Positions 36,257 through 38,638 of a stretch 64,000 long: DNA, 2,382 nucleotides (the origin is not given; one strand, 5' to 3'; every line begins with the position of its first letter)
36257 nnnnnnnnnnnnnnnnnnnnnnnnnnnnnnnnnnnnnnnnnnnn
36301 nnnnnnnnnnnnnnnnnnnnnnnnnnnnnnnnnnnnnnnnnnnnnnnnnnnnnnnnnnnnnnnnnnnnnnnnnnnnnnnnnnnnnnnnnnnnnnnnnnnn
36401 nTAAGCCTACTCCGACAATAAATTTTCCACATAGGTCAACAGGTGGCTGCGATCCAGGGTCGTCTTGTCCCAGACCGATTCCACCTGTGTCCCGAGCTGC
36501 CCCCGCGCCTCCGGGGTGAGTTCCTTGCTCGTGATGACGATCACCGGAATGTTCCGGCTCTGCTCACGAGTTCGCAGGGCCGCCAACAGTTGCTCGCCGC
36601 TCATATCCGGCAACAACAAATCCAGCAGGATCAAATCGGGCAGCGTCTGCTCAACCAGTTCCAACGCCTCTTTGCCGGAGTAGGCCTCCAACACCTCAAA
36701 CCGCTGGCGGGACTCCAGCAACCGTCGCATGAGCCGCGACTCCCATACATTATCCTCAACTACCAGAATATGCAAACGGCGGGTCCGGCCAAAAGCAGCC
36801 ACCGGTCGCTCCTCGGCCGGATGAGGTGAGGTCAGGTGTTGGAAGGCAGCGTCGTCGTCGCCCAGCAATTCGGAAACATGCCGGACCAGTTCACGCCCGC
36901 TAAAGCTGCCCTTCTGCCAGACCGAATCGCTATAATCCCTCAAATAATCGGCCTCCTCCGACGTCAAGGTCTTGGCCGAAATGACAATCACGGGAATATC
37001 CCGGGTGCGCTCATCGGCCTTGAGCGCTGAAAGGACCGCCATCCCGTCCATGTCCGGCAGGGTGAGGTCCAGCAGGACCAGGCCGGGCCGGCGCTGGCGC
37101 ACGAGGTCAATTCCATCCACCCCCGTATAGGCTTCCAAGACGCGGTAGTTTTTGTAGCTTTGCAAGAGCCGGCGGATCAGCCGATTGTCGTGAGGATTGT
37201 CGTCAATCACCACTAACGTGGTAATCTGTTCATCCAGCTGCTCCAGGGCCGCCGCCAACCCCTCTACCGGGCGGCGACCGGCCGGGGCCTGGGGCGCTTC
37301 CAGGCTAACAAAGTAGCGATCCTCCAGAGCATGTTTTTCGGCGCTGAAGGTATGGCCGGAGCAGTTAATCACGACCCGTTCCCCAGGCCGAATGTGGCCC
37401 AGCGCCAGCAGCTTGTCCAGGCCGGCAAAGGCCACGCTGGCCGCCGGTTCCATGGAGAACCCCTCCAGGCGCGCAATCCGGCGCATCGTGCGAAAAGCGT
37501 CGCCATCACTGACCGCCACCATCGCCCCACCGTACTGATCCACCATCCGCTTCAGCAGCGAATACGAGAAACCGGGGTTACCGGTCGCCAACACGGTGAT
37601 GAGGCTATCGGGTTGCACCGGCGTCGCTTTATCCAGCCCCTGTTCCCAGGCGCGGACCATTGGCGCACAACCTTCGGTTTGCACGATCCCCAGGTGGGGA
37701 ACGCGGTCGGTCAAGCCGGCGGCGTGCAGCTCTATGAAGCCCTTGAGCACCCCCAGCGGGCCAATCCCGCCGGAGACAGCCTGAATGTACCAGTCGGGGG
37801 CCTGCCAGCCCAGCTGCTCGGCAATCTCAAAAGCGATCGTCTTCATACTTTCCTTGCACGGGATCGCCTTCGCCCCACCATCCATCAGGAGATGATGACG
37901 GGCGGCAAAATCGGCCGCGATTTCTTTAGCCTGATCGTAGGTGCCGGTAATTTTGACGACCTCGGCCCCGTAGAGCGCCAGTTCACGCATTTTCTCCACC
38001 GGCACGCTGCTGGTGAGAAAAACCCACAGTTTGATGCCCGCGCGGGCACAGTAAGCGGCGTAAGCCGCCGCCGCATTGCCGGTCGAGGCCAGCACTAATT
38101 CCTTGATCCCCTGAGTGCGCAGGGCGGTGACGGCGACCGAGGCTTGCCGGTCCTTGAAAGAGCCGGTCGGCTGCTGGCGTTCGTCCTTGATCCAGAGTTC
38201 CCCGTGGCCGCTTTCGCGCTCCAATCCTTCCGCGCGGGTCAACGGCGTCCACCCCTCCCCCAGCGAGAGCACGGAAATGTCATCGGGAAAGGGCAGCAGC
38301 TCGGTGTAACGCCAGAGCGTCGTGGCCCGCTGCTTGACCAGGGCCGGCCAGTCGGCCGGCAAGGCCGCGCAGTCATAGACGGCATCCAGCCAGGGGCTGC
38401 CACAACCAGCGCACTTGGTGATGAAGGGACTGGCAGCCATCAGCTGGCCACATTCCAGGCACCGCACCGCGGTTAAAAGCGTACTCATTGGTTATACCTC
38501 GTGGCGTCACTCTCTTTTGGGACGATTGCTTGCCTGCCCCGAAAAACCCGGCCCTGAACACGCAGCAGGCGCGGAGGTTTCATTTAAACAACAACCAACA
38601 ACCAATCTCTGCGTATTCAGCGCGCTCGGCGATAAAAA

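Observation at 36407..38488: Threonine-synthase-like PLP enzyme carrying two receiver (REC) domains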

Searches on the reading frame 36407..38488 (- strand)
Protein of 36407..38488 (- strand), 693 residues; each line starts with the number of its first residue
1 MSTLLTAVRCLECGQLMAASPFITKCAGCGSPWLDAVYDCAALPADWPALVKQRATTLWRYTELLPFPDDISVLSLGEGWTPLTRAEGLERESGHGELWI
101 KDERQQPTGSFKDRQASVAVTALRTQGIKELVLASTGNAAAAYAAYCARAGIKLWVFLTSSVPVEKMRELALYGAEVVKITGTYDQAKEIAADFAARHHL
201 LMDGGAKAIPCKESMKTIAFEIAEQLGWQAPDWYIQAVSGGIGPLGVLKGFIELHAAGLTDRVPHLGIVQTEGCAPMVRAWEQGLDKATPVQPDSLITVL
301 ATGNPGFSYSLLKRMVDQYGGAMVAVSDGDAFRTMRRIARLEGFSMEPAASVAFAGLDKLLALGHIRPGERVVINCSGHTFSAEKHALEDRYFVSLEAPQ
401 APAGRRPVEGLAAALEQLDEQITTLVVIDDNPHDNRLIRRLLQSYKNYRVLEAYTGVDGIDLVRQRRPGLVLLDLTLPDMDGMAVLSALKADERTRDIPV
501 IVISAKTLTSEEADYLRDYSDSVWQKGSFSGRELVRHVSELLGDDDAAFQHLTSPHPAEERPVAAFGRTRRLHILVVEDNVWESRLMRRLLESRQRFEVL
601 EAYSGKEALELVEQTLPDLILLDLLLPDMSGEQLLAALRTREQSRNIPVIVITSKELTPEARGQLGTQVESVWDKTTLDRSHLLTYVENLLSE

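Call 3: search_protein_families(library=pfam, proteins=[window:36407-38488:-], max_evalue=0.01)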
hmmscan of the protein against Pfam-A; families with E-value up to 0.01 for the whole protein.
window:36407-38488:- (693 aa): 3 families
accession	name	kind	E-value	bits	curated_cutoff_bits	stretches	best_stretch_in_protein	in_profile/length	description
PF00291.31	PALP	-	1.1e-69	235.4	35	1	75-378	2-295/295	Pyridoxal-phosphate dependent enzyme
PF00072.30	Response_reg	-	9.5e-37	126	30.2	2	574-676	1-100/111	Response regulator receiver domain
PF12804.13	NTP_transf_3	-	0.0035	18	27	0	370-448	40-114/160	MobA-like NTP transferase domain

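Call 4: search_protein_families(library=ncbifam, proteins=[window:36407-38488:-], max_evalue=0.01)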
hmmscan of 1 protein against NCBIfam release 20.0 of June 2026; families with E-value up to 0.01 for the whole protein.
window:36407-38488:- (693 aa): 137 families (the best 25 are shown)
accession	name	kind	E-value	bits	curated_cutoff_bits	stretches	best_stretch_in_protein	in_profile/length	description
NF006050.0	PRK08197.1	equivalog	2.2e-82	277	303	1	3-380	4-381/406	threonine synthase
NF004170.0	PRK05638.1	equivalog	1.1e-55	188.9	421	1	8-391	2-366/442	threonine synthase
TIGR00260.1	thrC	equivalog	4.5e-47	160.8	167.1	1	59-380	2-335/340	threonine synthase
NF005035.0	PRK06450.1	equivalog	3.2e-42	144.6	301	1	7-359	3-320/338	threonine synthase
TIGR03844.1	cysteate_syn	equivalog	7.2e-37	127.1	324.9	1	41-384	25-383/398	cysteate synthase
NF006205.0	PRK08329.1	equivalog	9.1e-37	126.8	358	1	9-381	3-344/347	threonine synthase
NF004996.0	PRK06381.1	equivalog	9.3e-35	120.1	266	1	80-374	15-312/319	threonine synthase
NF007135.0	PRK09581.1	equivalog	1.6e-32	112.9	474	2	423-510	3-89/457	PleD family two-component system response regulator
TIGR02154.1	PhoB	equivalog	3.4e-31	108.3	296.2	2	573-656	4-86/226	phosphate regulon transcriptional regulator PhoB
NF007969.0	PRK10693.1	equivalog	3.1e-25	88.9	329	2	573-676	9-109/337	two-component system response regulator RssB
NF040534.1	resp_reg_YycF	equivalog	3.6e-25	88.6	340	2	425-539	3-112/231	response regulator YycF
NF045505.1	RR_RssB_Pseudo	equivalog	7.9e-25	87.7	700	2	422-517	5-97/394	two-component system response regulator RssB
NF041866.1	EpsW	equivalog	3.4e-24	84.9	200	2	420-544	3-127/131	exopolysaccharide biosynthesis response regulator EpsW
NF045717.1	DVU0259_DivK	exception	5.6e-24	84.6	160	2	573-655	4-85/117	DVU0259 family response regulator domain-containing protein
NF040689.1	MtrAB_MtrA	equivalog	5.9e-23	81.4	300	2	426-540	2-111/219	MtrAB system response regulator MtrA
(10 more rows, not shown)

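Call 7: find_homologous_proteins(query=window:36407-38488:-, max_evalue=1e-10)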
Query window:36407-38488:- (693 aa): 7202 proteins with E <= 1e-10 among 8000 candidates; the best 120 are listed.
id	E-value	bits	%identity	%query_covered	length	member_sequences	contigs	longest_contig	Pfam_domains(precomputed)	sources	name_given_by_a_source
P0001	0.0e+0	1546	99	100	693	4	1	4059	PF00291.32,PF00072.31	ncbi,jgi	jgi:threonine synthase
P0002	0.0e+0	1507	96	100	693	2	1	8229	PF00291.32,PF00072.31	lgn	-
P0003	0.0e+0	1133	73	100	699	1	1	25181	PF00291.32,PF00072.31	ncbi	-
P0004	0.0e+0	1128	71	100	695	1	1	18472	PF00291.32,PF00072.31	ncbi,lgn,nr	ncbi:MAG: pyridoxal-phosphate dependent enzyme [Anaerolineae bacterium]|nr:pyridoxal-phosphate depen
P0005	0.0e+0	1114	71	100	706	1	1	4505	PF00291.32,PF00072.31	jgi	jgi:threonine synthase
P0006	0.0e+0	1099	70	100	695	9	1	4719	PF00291.32,PF00072.31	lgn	-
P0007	0.0e+0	1099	69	100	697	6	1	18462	PF00291.32,PF00072.31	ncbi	-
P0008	0.0e+0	1098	70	100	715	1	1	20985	PF00291.32,PF00072.31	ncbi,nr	ncbi:MAG: pyridoxal-phosphate dependent enzyme [Thermoflexales bacterium]|nr:pyridoxal-phosphate dep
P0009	0.0e+0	1097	72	98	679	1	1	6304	PF00291.32,PF00072.31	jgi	jgi:threonine synthase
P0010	0.0e+0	1090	71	100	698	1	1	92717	PF00291.32,PF00072.31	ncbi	-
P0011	0.0e+0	1090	69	100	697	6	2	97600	PF00291.32,PF00072.31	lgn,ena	-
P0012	0.0e+0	1088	70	100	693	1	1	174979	PF00291.32,PF00072.31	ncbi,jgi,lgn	-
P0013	0.0e+0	1077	71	100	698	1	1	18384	PF00291.32,PF00072.31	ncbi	-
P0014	0.0e+0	1076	68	100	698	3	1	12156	PF00291.32,PF00072.31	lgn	-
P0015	0.0e+0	1073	69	100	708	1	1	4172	PF00291.32,PF00072.31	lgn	-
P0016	0.0e+0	1072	67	100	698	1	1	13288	PF00291.32,PF00072.31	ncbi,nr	ncbi:MAG: pyridoxal-phosphate dependent enzyme [Anaerolineae bacterium]|nr:pyridoxal-phosphate depen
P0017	0.0e+0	1072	68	100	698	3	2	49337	PF00291.32,PF00072.31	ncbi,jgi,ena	-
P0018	0.0e+0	1072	68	100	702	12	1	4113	PF22614.3,PF00291.32,PF00072.31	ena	-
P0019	0.0e+0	1066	67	100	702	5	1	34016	PF00291.32,PF00072.31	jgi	jgi:threonine synthase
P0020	0.0e+0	1063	71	100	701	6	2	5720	PF00291.32,PF00072.31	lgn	-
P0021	0.0e+0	1062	68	100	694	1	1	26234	PF00291.32,PF00072.31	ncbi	-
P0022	0.0e+0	1062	67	100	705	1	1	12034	PF00291.32,PF00072.31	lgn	-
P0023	0.0e+0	1059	68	100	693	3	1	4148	PF00291.32,PF00072.31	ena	-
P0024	0.0e+0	1058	69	100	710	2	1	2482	PF00291.32,PF00072.31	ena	-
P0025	0.0e+0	1052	66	100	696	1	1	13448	PF00291.32,PF00072.31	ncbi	-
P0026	0.0e+0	1051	67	100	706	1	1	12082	PF00291.32,PF00072.31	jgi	jgi:threonine synthase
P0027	0.0e+0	1050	70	100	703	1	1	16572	PF00291.32,PF00072.31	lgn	-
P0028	0.0e+0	1050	67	100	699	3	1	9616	PF00291.32,PF00072.31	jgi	jgi:threonine synthase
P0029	0.0e+0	1047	66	100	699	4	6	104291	PF00291.32,PF00072.31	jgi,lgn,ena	jgi:threonine synthase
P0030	0.0e+0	1046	66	100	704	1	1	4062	PF22614.3,PF00291.32,PF00072.31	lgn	-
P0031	0.0e+0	1045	66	100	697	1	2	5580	PF00291.32,PF00072.31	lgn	-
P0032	0.0e+0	1044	68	98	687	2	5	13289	PF22614.3,PF00291.32,PF00072.31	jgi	jgi:threonine synthase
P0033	0.0e+0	1044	67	100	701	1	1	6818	PF00291.32,PF00072.31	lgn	-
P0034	0.0e+0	1043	67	100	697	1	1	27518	PF00291.32,PF00072.31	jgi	jgi:threonine synthase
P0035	0.0e+0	1043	67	100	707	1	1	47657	PF00291.32,PF00072.31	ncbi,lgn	-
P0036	0.0e+0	1041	69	100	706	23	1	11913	PF00291.32,PF00072.31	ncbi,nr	ncbi:MAG TPA: pyridoxal-phosphate dependent enzyme [Anaerolineae bacterium]|nr:pyridoxal-phosphate d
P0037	0.0e+0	1039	67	100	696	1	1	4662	PF00291.32,PF00072.31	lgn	-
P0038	0.0e+0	1036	65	100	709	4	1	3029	PF00291.32,PF00072.31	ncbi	-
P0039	0.0e+0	1035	69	97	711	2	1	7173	PF00291.32,PF00072.31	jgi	jgi:threonine synthase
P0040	0.0e+0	1034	64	100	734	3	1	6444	PF00291.32,PF00072.31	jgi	jgi:threonine synthase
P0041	0.0e+0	1033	70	95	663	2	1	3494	PF00291.32,PF00072.31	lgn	-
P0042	0.0e+0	1032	65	100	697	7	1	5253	PF00291.32,PF00072.31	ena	-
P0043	0.0e+0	1030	66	100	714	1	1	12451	PF00291.32,PF00072.31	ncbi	-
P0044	0.0e+0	1029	67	98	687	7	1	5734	PF22614.3,PF00291.32,PF00072.31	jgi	jgi:threonine synthase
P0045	0.0e+0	1029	67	100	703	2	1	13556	PF00291.32,PF00072.31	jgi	-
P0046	0.0e+0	1029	65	100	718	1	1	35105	PF00291.32,PF00072.31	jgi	jgi:threonine synthase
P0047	0.0e+0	1028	66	98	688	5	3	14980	PF00291.32,PF00072.31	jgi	jgi:threonine synthase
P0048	0.0e+0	1028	64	100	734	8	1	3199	PF00291.32,PF00072.31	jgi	jgi:threonine synthase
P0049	0.0e+0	1028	66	100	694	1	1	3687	PF00702.33,PF00291.32,PF00072.31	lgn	-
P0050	0.0e+0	1027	66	100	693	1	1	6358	PF00291.32,PF00072.31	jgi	-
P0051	0.0e+0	1025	67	98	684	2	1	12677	PF00291.32,PF00072.31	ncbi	-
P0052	0.0e+0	1024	65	100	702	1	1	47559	PF00291.32,PF00072.31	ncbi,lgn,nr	ncbi:MAG: pyridoxal-phosphate dependent enzyme [Anaerolineae bacterium]|nr:pyridoxal-phosphate depen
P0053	0.0e+0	1024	65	100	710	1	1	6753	PF00291.32,PF00072.31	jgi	jgi:threonine synthase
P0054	0.0e+0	1023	65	100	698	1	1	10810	PF00291.32,PF00072.31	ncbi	ncbi:MAG: pyridoxal-phosphate dependent enzyme [Anaerolineales bacterium]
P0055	0.0e+0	1023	65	100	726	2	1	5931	PF00291.32,PF00072.31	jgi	jgi:threonine synthase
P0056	0.0e+0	1022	65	100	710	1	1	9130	PF22614.3,PF00291.32,PF23198.2,PF00072.31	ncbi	-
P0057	0.0e+0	1022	65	100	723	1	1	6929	PF00291.32,PF00072.31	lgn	-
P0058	0.0e+0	1021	64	100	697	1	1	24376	PF00702.33,PF00291.32,PF00072.31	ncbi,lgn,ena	-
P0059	0.0e+0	1020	66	100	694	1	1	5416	PF00291.32,PF00072.31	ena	-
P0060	0.0e+0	1019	65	100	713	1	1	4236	PF00291.32,PF00072.31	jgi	jgi:threonine synthase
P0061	0.0e+0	1018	65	100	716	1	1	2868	PF00291.32,PF00072.31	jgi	jgi:threonine synthase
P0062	0.0e+0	1017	66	100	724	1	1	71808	PF22614.3,PF00291.32,PF00072.31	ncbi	-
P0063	0.0e+0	1015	66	100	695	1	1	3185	PF00291.32,PF00072.31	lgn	-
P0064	0.0e+0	1015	66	100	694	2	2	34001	PF00291.32,PF00072.31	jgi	jgi:threonine synthase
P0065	0.0e+0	1015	64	100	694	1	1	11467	PF00291.32,PF00072.31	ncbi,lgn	-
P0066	0.0e+0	1015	65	100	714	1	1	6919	PF00291.32,PF00072.31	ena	-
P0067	0.0e+0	1014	63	67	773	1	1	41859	PF00291.32,PF00072.31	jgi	jgi:threonine synthase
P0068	0.0e+0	1013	67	97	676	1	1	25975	PF00291.32,PF00072.31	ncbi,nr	ncbi:MAG: pyridoxal-phosphate dependent enzyme, partial [Chloroflexota bacterium]|nr:pyridoxal-phosp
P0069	0.0e+0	1012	64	100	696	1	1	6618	PF00291.32,PF00072.31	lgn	-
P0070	0.0e+0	1012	64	100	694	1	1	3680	PF00291.32,PF00072.31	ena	-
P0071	0.0e+0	1012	65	100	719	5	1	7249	PF00291.32,PF00072.31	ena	-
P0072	0.0e+0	1012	67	98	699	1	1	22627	PF00291.32,PF00072.31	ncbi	-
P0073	0.0e+0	1012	66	100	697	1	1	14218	PF00291.32,PF00072.31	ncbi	-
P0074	0.0e+0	1011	64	100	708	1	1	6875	PF00291.32,PF00072.31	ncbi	-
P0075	1.6e-298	1010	67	98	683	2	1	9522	PF00291.32,PF00072.31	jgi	jgi:threonine synthase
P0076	3.8e-298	1009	64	100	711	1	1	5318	PF00291.32,PF00072.31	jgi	jgi:threonine synthase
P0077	4.0e-298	1008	64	100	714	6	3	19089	PF00291.32,PF00072.31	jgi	jgi:threonine synthase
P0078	5.0e-298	1008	65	100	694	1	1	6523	PF00291.32,PF00072.31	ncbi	-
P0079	5.6e-298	1008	65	100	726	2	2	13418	PF00291.32,PF00072.31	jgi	jgi:threonine synthase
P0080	2.2e-297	1006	65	100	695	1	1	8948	PF00291.32,PF00072.31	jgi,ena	-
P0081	6.6e-297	1004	65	100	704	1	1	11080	PF00291.32,PF00072.31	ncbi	-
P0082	6.7e-297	1004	65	100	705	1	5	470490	PF22614.3,PF00291.32,PF00072.31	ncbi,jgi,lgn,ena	-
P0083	6.7e-297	1004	64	100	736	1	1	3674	PF00291.32,PF00072.31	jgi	-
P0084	8.7e-297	1004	64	100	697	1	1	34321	PF00291.32,PF00072.31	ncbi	-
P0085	1.7e-296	1003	65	98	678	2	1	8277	PF00702.33,PF00291.32,PF00072.31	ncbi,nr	ncbi:MAG: pyridoxal-phosphate dependent enzyme [Anaerolineales bacterium]|nr:pyridoxal-phosphate dep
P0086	1.7e-296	1003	64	100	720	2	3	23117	PF00291.32,PF00072.31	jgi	jgi:threonine synthase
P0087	2.3e-296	1003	64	100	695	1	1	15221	PF00291.32,PF00072.31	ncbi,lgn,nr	ncbi:MAG: pyridoxal-phosphate dependent enzyme [Anaerolineae bacterium]|nr:pyridoxal-phosphate depen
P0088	3.6e-296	1002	65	98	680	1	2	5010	PF00291.32,PF00072.31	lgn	-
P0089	5.9e-296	1001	64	100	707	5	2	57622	PF00291.32,PF00072.31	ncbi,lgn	-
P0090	2.1e-295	1000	65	100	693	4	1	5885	PF00291.32,PF00072.31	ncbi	-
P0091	2.9e-295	999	64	100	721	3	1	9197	PF22614.3,PF00291.32,PF00072.31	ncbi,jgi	jgi:threonine synthase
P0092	3.1e-295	999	64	100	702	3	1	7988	PF00291.32,PF00072.31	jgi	-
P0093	6.5e-295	998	64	100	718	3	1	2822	PF00291.32,PF00072.31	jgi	-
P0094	6.7e-295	998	63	100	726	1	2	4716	PF00291.32,PF00072.31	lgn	-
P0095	9.6e-295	997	64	100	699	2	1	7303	PF00291.32,PF00072.31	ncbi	-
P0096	1.3e-294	997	64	100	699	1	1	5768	PF00291.32,PF00072.31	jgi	jgi:threonine synthase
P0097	1.5e-294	997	64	98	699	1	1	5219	PF00291.32,PF00072.31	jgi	jgi:threonine synthase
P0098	3.9e-294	995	65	100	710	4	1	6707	PF00291.32,PF00072.31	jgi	jgi:threonine synthase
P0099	4.7e-294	995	63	67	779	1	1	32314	PF00291.32,PF00072.31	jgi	jgi:threonine synthase/CheY-like chemotaxis protein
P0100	4.8e-294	995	64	100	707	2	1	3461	PF00291.32,PF00072.31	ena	-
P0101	5.3e-294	995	63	67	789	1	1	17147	PF00291.32,PF00072.31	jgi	jgi:threonine synthase/DNA-binding response OmpR family regulator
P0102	5.6e-294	995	63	67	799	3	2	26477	PF00291.32,PF00072.31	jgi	jgi:threonine synthase/DNA-binding response OmpR family regulator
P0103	9.9e-294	994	64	100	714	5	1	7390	PF00291.32,PF00072.31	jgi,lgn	jgi:threonine synthase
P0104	1.3e-293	994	64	100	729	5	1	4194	PF00291.32,PF00072.31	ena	-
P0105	1.8e-293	993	64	100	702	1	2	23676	PF00291.32,PF00072.31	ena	-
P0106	7.3e-293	991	65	98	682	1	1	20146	PF22614.3,PF00291.32,PF00072.31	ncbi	-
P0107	7.5e-293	991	64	100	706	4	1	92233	PF00291.32,PF00072.31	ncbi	-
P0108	7.8e-293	991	63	100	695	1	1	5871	PF00291.32,PF00072.31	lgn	-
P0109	1.3e-292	990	64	98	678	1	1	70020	PF00291.32,PF00072.31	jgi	jgi:threonine synthase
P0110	1.7e-292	990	65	100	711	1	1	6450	PF22614.3,PF00291.32,PF00072.31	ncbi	-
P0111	1.7e-292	990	62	100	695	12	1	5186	PF00291.32,PF00072.31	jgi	-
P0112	1.8e-292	990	63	100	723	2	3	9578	PF00291.32,PF00072.31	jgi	jgi:threonine synthase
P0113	2.3e-292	989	63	100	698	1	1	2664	PF00291.32,PF00072.31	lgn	-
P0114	3.2e-292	989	64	100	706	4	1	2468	PF00291.32,PF00072.31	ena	-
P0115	3.6e-292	989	64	100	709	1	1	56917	PF00291.32,PF00072.31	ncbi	-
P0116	3.6e-292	989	65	100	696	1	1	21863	PF00291.32,PF00072.31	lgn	-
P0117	4.6e-292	988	62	100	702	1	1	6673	PF00291.32,PF00072.31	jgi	jgi:threonine synthase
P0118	2.7e-291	986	63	100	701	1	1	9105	PF00291.32,PF00072.31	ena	-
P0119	2.8e-291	986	62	100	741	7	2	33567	PF00291.32,PF00072.31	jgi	jgi:threonine synthase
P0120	3.9e-291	985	63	99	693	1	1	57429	PF00291.32,PF00072.31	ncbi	-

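Call 22: find_related_loci(query=window:36407-38488:-, collection=genome_contigs, flank=10000)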
Query window:36407-38488:- (693 aa) in genome_contigs; peptide patterns used: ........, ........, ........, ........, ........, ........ (x = any residue, [..] = any of these).
599 stretches matched a pattern (row limit reached: there are more); 572 encode a relative of the query (tblastn E <= 1e-3); the best 80 are kept; 80 distinct loci.
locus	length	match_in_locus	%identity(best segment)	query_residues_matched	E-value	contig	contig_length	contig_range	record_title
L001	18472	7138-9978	71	1-693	0e+0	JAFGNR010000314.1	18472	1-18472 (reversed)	MAG: Anaerolineae bacterium isolate Zod_Metabat.557 k87_3285943, whole genome shotgun sequence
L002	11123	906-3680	68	1-693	0e+0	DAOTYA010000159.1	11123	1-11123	MAG TPA_asm: Anaerolineae bacterium isolate H23_299 k115_412064, whole genome shotgun sequence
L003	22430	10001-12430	71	1-693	0e+0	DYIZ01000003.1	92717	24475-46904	MAG TPA_asm: Candidatus Aquidulcis sp. isolate FI88_58_10 Afr_mines_FI88_130_length_92717_cov_4_370432, whole genome sho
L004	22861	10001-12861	65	1-693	0e+0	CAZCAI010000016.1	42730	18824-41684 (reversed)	MAG TPA_asm: uncultured Anaerolineales bacterium isolate SRP332253_co1_146 genome assembly, contig: NODE_1065_length_427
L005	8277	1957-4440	65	1-693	0e+0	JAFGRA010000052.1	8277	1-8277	MAG: Anaerolineales bacterium isolate Zod_Metabat.802 k87_1565980, whole genome shotgun sequence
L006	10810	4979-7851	65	1-693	0e+0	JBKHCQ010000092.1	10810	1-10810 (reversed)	MAG: Anaerolineales bacterium isolate D1M03_10 NODE_3612_length_10810_cov_12.453278, whole genome shotgun sequence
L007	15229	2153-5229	64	1-693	0e+0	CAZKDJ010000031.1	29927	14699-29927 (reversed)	MAG TPA_asm: uncultured Anaerolineales bacterium isolate binchicken_co116_320 genome assembly, contig: NODE_1344_length_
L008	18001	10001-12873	65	1-693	0e+0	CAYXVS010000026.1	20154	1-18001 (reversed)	MAG TPA_asm: uncultured Anaerolineales bacterium isolate binchicken_co8_377 genome assembly, contig: NODE_4317_length_20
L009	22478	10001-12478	65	1-693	0e+0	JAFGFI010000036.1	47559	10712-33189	MAG: Anaerolineae bacterium isolate Zod_Metabat.1307 k87_1354587, whole genome shotgun sequence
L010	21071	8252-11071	70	1-693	0e+0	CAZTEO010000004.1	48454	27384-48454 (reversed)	MAG TPA_asm: uncultured Anaerolineales bacterium isolate binchicken_co15_108 genome assembly, contig: NODE_223_length_48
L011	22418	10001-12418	68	1-693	0e+0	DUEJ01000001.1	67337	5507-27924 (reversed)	MAG TPA_asm: Thermoflexia bacterium isolate G713 Contig1, whole genome shotgun sequence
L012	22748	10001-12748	65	3-693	0e+0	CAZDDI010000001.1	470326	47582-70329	MAG TPA_asm: uncultured Anaerolineales bacterium isolate SRP241326_co1_75 genome assembly, contig: NODE_4_length_470326_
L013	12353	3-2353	67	21-693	0e+0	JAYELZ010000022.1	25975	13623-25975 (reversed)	MAG: Chloroflexota bacterium isolate MAG094 MAG094_22, whole genome shotgun sequence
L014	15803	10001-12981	63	1-691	0e+0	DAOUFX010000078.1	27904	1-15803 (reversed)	MAG TPA_asm: Anaerolineae bacterium isolate R24_80 k131_1444244, whole genome shotgun sequence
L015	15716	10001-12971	65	1-693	0e+0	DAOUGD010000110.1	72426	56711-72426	MAG TPA_asm: Anaerolineae bacterium isolate R24_97 k131_1470072, whole genome shotgun sequence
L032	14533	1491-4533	55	1-693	0e+0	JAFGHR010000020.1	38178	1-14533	MAG: Anaerolineae bacterium isolate Zod_Metabat.151 k87_3112353, whole genome shotgun sequence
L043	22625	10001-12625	54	1-693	0e+0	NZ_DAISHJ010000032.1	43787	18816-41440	MAG: Aggregatilinea sp. isolate CTOTU56 NODE_423_length_43787_cov_4.074522, whole genome shotgun sequence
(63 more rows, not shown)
